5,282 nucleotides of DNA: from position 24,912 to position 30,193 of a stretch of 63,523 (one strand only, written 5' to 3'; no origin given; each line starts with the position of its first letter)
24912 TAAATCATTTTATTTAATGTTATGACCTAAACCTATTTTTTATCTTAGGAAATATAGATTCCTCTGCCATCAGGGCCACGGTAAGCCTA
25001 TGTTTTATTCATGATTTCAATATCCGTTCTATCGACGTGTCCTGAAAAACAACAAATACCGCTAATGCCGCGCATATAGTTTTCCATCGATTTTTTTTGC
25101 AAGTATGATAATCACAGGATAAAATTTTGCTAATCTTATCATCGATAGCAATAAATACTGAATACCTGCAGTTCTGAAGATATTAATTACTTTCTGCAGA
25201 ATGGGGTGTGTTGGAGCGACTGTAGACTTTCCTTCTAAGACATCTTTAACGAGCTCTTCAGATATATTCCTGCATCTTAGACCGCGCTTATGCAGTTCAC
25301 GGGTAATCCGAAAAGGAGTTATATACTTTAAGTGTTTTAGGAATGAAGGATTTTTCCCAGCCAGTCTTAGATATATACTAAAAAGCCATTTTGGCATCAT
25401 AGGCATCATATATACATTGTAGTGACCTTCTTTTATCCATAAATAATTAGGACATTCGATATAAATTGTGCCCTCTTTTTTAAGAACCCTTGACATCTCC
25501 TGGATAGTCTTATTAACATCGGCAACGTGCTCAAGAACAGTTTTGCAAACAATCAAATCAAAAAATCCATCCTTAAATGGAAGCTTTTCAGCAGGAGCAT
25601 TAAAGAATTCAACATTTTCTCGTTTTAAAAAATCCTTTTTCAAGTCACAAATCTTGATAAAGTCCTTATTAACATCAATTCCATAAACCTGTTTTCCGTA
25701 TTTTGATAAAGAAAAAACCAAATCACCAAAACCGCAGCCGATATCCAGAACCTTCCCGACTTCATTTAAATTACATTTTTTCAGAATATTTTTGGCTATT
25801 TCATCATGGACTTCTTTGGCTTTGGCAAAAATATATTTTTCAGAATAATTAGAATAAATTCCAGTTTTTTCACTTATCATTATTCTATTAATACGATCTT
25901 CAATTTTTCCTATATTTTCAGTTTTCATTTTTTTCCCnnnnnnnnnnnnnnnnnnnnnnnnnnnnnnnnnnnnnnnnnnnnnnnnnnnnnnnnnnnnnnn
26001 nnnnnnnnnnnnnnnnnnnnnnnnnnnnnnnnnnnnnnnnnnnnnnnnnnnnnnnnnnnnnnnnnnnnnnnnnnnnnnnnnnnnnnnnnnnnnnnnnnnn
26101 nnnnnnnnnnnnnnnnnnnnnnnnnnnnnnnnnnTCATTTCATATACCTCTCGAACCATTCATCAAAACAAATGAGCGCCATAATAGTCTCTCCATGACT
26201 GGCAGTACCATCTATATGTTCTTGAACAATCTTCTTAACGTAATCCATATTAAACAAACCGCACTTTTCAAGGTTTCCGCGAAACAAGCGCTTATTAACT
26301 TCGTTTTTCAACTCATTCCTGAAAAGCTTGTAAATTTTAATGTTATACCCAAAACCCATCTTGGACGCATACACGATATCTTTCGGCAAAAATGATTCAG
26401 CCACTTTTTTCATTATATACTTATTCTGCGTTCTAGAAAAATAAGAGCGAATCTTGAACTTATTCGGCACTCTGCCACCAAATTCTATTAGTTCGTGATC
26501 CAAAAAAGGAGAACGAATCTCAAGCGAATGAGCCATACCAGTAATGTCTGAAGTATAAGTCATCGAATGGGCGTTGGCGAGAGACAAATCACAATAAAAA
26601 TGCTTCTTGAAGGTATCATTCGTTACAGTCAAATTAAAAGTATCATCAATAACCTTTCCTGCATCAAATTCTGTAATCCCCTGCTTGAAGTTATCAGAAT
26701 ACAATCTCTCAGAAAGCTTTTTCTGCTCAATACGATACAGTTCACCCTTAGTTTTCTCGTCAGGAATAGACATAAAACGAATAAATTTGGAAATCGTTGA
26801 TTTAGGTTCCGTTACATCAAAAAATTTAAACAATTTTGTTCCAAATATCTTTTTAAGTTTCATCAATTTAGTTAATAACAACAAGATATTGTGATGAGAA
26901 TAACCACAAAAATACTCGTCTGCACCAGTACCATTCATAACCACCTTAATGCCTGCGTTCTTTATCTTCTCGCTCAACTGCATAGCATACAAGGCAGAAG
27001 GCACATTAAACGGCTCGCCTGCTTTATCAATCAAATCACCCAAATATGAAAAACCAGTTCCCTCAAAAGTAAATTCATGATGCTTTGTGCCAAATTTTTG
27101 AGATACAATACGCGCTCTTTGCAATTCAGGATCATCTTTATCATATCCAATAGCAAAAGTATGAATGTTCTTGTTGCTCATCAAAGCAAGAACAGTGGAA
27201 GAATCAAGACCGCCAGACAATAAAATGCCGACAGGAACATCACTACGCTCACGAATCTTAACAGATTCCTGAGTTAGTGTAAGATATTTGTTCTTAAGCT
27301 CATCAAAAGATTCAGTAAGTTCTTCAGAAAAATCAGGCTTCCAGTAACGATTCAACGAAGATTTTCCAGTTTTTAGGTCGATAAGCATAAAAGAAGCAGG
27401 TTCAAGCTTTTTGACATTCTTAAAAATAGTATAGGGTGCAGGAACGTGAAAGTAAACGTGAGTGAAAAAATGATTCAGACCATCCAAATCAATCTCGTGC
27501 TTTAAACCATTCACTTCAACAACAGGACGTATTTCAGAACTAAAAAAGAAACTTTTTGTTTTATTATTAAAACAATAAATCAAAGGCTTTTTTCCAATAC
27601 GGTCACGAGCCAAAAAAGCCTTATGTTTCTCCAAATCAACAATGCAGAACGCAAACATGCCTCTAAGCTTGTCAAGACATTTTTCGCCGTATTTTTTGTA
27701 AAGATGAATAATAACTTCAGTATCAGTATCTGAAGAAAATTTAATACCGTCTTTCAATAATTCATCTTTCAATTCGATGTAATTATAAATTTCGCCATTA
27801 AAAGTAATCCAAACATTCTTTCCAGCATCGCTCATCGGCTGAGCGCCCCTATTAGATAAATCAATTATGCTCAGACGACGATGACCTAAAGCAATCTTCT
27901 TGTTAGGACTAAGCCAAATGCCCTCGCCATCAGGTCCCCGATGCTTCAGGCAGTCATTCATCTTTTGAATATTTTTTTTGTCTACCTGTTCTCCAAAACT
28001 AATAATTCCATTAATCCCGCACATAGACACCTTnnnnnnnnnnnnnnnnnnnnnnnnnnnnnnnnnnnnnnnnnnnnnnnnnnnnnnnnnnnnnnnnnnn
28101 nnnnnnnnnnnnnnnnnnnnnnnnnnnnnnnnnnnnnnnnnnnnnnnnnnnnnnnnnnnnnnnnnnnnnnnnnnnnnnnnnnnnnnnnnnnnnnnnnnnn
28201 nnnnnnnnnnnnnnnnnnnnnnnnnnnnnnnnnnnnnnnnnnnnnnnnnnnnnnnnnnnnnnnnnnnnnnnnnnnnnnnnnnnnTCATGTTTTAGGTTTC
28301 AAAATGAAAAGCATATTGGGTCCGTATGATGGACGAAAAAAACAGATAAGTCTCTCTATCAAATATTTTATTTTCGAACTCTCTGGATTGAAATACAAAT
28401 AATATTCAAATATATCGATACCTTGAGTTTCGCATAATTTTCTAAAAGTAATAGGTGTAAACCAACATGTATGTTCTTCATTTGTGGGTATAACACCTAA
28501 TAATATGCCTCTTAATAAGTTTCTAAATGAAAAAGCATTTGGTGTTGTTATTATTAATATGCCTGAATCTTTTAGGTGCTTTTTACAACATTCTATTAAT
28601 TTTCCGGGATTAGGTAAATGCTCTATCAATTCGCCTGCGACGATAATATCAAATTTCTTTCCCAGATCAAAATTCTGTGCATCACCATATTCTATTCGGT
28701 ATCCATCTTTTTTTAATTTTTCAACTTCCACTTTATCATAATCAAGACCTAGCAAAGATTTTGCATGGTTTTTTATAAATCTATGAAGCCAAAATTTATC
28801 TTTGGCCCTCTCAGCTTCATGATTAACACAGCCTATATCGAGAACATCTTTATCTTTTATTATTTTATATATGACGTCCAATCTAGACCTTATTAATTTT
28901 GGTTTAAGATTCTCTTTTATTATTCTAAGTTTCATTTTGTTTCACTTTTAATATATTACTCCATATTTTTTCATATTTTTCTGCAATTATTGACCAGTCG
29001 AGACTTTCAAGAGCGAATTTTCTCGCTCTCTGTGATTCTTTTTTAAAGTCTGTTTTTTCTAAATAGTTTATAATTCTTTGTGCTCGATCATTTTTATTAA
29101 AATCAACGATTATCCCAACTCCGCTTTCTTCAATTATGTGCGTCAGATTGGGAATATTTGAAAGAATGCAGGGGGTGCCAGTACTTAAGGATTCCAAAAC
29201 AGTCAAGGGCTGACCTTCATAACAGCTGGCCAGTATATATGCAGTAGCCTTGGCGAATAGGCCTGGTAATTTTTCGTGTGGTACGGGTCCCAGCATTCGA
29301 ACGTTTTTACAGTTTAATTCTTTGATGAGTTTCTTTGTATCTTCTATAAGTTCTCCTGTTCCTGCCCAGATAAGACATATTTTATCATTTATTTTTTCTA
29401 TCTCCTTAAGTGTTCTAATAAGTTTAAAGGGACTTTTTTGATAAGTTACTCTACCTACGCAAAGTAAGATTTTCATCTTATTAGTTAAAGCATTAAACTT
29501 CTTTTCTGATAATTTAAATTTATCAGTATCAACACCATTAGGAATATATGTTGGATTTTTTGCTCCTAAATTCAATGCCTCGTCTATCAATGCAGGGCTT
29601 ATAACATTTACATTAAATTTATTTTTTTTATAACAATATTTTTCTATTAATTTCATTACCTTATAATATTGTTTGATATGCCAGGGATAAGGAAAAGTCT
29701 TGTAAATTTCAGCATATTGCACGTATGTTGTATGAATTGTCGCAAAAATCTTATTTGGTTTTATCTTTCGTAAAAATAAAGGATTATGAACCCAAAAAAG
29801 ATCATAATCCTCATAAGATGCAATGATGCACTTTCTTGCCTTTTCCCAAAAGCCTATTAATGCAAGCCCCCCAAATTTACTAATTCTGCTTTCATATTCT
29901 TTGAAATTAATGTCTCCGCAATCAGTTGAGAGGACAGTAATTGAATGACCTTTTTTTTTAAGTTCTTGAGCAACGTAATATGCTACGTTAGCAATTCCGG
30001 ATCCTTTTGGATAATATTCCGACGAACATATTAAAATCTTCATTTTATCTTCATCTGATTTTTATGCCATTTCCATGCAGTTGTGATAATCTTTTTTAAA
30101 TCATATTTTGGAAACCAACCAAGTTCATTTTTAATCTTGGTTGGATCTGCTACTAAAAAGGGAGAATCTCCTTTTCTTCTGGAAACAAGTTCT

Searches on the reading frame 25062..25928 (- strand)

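Call 65: search_protein_families(library=pfam, proteins=[window:25062-25928:-], max_evalue=0.001)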
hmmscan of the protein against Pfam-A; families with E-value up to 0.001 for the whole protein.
window:25062-25928:- (288 aa): 17 families
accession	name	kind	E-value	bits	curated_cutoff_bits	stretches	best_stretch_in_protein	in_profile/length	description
PF08241.18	Methyltransf_11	-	1.1e-25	90.5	21.2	1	61-157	1-95/95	Methyltransferase domain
PF13847.12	Methyltransf_31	-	5.6e-23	81.7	27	1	58-161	5-113/145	Methyltransferase domain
PF13649.12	Methyltransf_25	-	5.6e-21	75.5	27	1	60-153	1-97/97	Methyltransferase domain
PF13489.12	Methyltransf_23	-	1.4e-19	70.9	27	1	42-219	7-161/164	Methyltransferase domain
PF08242.18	Methyltransf_12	-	2e-17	64.1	30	1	61-154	1-97/98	Methyltransferase domain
PF01209.24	Ubie_methyltran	-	2e-17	63.8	20.1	1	40-180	31-176/233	ubiE/COQ5 methyltransferase family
PF02353.26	CMAS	-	2.2e-07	30.9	27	1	45-159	51-166/273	Mycolic acid cyclopropane synthetase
PF07021.18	MetW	-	6.4e-06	26.4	21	1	56-162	13-112/193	Methionine biosynthesis protein MetW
PF00398.26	RrnaAD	-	1.2e-05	24.9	24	1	43-111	17-83/263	Ribosomal RNA adenine dimethylase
PF05175.20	MTS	-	3.8e-05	23.8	23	1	41-157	16-138/170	Methyltransferase small domain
PF03848.20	TehB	-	5.5e-05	23.1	20.4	1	42-151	16-126/193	Tellurite resistance protein TehB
PF13679.12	Methyltransf_32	-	9.7e-05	22.8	27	1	43-112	11-88/143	Methyltransferase domain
PF05148.21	Methyltransf_8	-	0.00014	22.2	27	0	41-157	60-156/219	Hypothetical methyltransferase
PF08003.17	Methyltransf_9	-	0.00017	21.1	23.8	1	59-159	118-219/315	Protein of unknown function (DUF1698)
PF05401.17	NodS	-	0.00033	21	24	1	48-155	34-142/201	Nodulation protein S (NodS)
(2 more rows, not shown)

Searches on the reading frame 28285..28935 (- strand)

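Call 66: search_protein_families(library=pfam, proteins=[window:28285-28935:-], max_evalue=0.00001)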
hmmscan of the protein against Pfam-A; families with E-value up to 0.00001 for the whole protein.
window:28285-28935:- (216 aa): 4 families
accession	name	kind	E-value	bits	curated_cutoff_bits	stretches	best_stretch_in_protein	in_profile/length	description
PF13489.12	Methyltransf_23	-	5.7e-16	59.1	27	1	14-175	9-161/164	Methyltransferase domain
PF13847.12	Methyltransf_31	-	6.3e-08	32.9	27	1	27-133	3-113/145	Methyltransferase domain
PF08241.18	Methyltransf_11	-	6.9e-08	33.5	21.2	1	53-129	13-95/95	Methyltransferase domain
PF08242.18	Methyltransf_12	-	4.3e-07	31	30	1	57-127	19-98/98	Methyltransferase domain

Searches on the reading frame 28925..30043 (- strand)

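Call 66: search_protein_families(library=pfam, proteins=[window:28925-30043:-], max_evalue=0.00001)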
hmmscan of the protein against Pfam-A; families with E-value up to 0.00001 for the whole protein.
window:28925-30043:- (372 aa): 4 families
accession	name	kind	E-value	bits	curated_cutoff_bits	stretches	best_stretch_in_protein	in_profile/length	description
PF00534.26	Glycos_transf_1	-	4.7e-27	95.1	26.4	1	180-341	5-166/172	Glycosyl transferases group 1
PF13692.12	Glyco_trans_1_4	-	2.5e-19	70.4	27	1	191-329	2-141/142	Glycosyl transferases group 1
PF13439.12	Glyco_transf_4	-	5.2e-13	49.8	28.5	1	15-175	2-170/170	Glycosyltransferase Family 4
PF08323.17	Glyco_transf_5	-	4.3e-08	33.6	22.7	1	2-92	1-93/239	Starch synthase catalytic domain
